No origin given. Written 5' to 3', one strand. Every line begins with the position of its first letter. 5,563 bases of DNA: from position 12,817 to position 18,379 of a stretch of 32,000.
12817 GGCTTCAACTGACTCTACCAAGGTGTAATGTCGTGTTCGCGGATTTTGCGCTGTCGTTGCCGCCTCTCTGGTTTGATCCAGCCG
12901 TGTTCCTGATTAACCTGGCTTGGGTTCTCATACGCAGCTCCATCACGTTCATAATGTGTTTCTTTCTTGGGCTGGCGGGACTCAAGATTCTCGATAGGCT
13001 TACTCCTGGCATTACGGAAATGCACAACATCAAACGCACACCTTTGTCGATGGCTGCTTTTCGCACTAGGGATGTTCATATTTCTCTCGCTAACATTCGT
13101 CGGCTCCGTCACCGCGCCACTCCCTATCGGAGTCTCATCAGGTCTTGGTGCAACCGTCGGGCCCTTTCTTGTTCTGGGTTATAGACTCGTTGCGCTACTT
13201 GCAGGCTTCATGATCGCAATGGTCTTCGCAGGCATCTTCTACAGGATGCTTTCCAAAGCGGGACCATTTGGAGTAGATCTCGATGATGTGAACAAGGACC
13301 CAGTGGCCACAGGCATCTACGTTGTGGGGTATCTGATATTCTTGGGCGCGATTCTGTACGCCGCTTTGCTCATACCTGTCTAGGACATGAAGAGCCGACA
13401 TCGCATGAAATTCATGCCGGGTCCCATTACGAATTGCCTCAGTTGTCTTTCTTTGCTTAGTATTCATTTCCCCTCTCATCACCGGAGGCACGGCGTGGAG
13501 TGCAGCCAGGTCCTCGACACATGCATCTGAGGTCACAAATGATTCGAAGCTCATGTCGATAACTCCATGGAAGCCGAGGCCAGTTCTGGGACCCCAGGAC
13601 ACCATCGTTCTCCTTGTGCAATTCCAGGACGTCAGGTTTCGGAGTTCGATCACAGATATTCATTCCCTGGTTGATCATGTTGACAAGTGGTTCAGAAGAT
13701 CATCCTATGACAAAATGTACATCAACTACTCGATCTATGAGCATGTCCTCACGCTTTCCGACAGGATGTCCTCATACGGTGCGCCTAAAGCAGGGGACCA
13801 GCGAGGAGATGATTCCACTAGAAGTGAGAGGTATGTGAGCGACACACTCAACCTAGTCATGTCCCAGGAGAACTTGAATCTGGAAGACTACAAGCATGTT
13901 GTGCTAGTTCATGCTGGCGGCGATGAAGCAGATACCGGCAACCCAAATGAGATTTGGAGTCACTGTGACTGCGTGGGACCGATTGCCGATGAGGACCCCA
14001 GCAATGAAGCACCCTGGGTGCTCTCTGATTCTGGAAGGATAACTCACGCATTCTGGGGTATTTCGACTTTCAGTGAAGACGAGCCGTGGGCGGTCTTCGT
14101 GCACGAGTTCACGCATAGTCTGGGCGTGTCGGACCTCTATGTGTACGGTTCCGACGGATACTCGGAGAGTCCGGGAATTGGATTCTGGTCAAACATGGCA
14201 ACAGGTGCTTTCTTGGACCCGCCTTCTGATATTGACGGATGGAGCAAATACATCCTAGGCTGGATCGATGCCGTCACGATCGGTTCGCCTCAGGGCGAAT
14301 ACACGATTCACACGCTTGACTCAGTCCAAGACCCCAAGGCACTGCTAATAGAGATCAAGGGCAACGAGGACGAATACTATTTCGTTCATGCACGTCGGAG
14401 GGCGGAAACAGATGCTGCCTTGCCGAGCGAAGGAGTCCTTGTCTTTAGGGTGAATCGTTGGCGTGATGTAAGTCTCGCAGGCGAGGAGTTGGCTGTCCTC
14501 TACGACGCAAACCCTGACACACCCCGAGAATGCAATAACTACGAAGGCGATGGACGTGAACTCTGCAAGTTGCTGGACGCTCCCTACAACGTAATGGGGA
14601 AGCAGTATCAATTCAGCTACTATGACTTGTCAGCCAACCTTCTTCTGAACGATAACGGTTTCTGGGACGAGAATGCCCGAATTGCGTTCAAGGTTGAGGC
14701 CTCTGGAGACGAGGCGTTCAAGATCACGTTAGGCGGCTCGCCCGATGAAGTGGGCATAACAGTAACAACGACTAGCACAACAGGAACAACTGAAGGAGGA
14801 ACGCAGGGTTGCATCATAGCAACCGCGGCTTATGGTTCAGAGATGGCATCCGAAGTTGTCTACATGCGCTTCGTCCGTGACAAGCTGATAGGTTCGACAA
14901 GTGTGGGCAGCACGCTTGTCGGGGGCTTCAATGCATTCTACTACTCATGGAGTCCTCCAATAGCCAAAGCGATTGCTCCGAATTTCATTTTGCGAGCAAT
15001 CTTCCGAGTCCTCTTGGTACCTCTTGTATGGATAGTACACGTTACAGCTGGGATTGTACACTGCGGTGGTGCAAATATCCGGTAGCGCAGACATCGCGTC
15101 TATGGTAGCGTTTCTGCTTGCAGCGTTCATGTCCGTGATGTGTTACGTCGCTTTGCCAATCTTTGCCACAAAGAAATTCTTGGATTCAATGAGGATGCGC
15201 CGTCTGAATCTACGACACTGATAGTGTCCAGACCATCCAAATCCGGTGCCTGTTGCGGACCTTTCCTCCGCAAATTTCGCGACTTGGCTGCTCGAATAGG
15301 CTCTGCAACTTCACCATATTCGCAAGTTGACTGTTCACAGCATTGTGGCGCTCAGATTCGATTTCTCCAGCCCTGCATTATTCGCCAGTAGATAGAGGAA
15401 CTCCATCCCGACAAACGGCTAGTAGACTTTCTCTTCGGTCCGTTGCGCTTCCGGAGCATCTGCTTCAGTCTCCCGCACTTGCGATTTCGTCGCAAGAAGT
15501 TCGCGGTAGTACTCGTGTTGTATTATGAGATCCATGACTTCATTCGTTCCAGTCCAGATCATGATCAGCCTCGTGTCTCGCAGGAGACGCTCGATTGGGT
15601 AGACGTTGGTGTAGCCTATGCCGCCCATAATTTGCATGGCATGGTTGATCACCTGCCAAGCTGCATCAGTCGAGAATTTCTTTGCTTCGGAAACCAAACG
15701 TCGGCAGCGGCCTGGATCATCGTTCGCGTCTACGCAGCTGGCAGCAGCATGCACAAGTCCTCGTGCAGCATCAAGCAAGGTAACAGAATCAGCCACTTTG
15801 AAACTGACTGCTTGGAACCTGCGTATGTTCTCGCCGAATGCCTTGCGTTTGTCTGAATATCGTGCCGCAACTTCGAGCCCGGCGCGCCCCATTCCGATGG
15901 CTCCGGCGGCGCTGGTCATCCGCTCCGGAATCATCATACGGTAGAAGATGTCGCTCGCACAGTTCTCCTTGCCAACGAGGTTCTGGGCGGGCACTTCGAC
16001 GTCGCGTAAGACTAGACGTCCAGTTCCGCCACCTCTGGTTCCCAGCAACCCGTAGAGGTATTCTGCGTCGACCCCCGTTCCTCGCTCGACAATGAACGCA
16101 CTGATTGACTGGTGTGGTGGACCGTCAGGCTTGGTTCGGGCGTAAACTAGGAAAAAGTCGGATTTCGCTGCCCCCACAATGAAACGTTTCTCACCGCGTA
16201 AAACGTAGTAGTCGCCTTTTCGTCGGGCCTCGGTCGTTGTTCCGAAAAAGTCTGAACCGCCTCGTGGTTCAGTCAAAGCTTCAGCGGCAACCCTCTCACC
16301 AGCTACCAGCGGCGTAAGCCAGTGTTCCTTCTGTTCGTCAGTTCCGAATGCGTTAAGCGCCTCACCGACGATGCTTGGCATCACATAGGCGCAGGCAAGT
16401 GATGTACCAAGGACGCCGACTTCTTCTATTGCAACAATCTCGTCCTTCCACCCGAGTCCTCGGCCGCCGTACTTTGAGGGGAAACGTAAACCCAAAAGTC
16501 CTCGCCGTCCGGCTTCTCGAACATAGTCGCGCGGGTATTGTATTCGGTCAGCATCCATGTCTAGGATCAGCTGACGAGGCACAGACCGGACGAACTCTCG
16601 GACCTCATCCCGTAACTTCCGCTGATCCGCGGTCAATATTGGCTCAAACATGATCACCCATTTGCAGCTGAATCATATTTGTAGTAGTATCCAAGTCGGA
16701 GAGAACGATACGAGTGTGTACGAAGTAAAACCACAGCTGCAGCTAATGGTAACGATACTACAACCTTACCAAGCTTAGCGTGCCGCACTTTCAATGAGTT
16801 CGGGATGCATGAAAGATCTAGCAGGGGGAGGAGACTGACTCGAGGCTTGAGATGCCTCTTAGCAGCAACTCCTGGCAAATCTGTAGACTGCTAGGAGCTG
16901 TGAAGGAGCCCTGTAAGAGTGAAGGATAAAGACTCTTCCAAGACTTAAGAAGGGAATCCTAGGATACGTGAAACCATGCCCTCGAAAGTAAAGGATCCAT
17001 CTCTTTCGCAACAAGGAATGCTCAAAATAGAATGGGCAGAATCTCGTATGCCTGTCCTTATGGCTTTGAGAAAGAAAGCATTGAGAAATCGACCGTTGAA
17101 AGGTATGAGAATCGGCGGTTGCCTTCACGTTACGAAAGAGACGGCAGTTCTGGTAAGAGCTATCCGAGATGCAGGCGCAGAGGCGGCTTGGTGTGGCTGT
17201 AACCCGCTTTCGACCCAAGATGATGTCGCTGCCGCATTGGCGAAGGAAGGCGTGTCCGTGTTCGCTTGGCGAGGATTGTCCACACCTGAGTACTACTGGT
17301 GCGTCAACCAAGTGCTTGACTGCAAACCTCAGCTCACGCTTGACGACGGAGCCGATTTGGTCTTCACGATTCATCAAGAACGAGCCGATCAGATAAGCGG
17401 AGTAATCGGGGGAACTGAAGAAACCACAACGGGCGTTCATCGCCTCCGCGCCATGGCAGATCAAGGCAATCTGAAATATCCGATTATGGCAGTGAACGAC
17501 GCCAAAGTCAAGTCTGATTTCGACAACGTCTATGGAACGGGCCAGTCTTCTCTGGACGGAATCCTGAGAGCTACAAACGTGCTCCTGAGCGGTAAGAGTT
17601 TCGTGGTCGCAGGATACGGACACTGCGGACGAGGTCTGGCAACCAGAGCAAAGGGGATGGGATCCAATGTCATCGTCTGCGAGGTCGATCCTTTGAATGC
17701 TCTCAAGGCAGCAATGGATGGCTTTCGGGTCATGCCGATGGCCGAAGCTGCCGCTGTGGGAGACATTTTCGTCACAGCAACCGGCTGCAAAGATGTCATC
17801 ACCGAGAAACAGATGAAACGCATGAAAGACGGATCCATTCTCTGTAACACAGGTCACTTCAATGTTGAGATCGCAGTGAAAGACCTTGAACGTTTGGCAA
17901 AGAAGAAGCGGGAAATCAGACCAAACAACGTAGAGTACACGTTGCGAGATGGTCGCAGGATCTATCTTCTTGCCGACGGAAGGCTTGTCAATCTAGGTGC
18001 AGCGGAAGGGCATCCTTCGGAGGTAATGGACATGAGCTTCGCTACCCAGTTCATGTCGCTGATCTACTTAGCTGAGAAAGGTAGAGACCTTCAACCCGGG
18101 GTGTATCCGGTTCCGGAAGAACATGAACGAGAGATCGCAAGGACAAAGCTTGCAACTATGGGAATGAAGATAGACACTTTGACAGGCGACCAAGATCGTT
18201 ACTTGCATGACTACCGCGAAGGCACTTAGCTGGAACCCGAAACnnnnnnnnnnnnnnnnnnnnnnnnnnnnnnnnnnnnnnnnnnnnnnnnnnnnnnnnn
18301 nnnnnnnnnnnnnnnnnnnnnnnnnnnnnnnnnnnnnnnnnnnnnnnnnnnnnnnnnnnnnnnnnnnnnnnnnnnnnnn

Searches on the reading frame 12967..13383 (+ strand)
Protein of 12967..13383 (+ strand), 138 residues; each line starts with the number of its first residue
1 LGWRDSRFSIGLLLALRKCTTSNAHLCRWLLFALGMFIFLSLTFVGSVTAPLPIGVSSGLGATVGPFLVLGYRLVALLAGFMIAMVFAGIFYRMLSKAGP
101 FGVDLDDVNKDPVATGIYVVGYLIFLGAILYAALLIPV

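Call 52: search_protein_families(library=pfam, proteins=[window:12967-13383:+], max_evalue=0.01)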
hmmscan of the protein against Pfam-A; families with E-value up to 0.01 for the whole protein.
window:12967-13383:+ (138 aa): 1 family
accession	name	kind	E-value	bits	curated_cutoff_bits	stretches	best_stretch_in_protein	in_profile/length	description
PF03994.20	DUF350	-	0.0011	19.5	26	1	73-134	5-65/133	Domain of Unknown Function (DUF350)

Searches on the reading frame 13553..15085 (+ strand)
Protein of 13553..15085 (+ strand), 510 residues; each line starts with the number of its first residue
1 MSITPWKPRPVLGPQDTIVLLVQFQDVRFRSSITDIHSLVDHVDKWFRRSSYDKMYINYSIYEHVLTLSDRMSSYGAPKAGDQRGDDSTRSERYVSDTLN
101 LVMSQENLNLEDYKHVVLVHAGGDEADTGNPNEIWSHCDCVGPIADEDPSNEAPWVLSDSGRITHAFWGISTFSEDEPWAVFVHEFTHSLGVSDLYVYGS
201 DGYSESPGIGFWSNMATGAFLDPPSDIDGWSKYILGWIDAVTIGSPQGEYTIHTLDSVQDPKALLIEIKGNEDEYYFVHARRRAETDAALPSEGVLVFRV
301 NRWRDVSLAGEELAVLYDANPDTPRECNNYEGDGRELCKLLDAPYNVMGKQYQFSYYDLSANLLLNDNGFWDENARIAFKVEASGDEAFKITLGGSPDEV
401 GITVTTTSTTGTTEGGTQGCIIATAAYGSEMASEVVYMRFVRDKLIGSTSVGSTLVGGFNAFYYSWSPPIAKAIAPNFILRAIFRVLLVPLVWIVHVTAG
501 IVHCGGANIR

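Call 14: search_protein_families(library=pfam, proteins=[window:13553-15085:+])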
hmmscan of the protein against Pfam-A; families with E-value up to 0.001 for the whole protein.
window:13553-15085:+ (510 aa): 1 family
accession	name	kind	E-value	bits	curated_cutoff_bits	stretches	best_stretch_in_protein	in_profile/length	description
PF05547.17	Peptidase_M6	-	2.4e-05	24.2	22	1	114-221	160-266/294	Immune inhibitor A peptidase M6, catalytic domain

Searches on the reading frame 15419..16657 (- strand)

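Call 14: search_protein_families(library=pfam, proteins=[window:15419-16657:-])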
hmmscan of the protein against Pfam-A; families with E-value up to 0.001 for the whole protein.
window:15419-16657:- (412 aa): 5 families
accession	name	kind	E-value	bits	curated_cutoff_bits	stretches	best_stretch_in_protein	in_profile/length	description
PF00441.29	Acyl-CoA_dh_1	-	3.5e-33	115.3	22.4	1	244-381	13-147/150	Acyl-CoA dehydrogenase, C-terminal domain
PF02771.21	Acyl-CoA_dh_N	-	2.8e-27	95.8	22.9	1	9-121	1-113/113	Acyl-CoA dehydrogenase, N-terminal domain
PF02770.24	Acyl-CoA_dh_M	-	8.5e-19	68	33.3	1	126-220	2-97/97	Acyl-CoA dehydrogenase, middle domain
PF08028.16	Acyl-CoA_dh_2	-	1.3e-15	58.3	22.7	1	248-372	2-133/134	Acyl-CoA dehydrogenase, C-terminal domain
PF22924.1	ACOX_C_alpha1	-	1.7e-07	31.7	27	1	239-377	1-162/169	Acyl-CoA oxidase, C-alpha1 domain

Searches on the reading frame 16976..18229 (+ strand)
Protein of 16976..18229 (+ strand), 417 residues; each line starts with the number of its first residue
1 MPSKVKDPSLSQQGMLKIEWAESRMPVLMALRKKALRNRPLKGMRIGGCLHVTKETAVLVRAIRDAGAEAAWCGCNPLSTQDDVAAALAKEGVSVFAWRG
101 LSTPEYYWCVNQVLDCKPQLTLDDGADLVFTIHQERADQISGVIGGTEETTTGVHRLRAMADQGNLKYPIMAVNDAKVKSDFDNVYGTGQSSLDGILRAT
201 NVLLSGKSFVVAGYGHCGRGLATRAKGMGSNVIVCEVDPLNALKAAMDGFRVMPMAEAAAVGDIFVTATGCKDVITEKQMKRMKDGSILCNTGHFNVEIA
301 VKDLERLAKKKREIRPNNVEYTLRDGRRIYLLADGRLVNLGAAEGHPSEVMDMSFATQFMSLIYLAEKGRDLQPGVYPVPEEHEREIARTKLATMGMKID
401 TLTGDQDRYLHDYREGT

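Call 48: search_protein_families(library=pfam, proteins=[window:16976-18229:+])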
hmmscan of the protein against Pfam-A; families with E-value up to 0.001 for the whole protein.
window:16976-18229:+ (417 aa): 4 families
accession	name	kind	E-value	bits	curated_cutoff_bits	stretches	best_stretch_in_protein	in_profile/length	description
PF05221.23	AdoHcyase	-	3.4e-71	240.3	25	2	4-135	3-139/299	S-adenosyl-L-homocysteine hydrolase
PF00670.27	AdoHcyase_NAD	-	1.5e-59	201.2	27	1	184-344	1-161/162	S-adenosyl-L-homocysteine hydrolase, NAD binding domain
PF02826.25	2-Hacid_dh_C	-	2.9e-10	40.2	25.1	1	203-294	33-128/178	D-isomer specific 2-hydroxyacid dehydrogenase, NAD binding domain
PF07991.19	KARI_N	-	2.1e-07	31.1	20.6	1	204-299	2-101/165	Acetohydroxy acid isomeroreductase, NADPH-binding domain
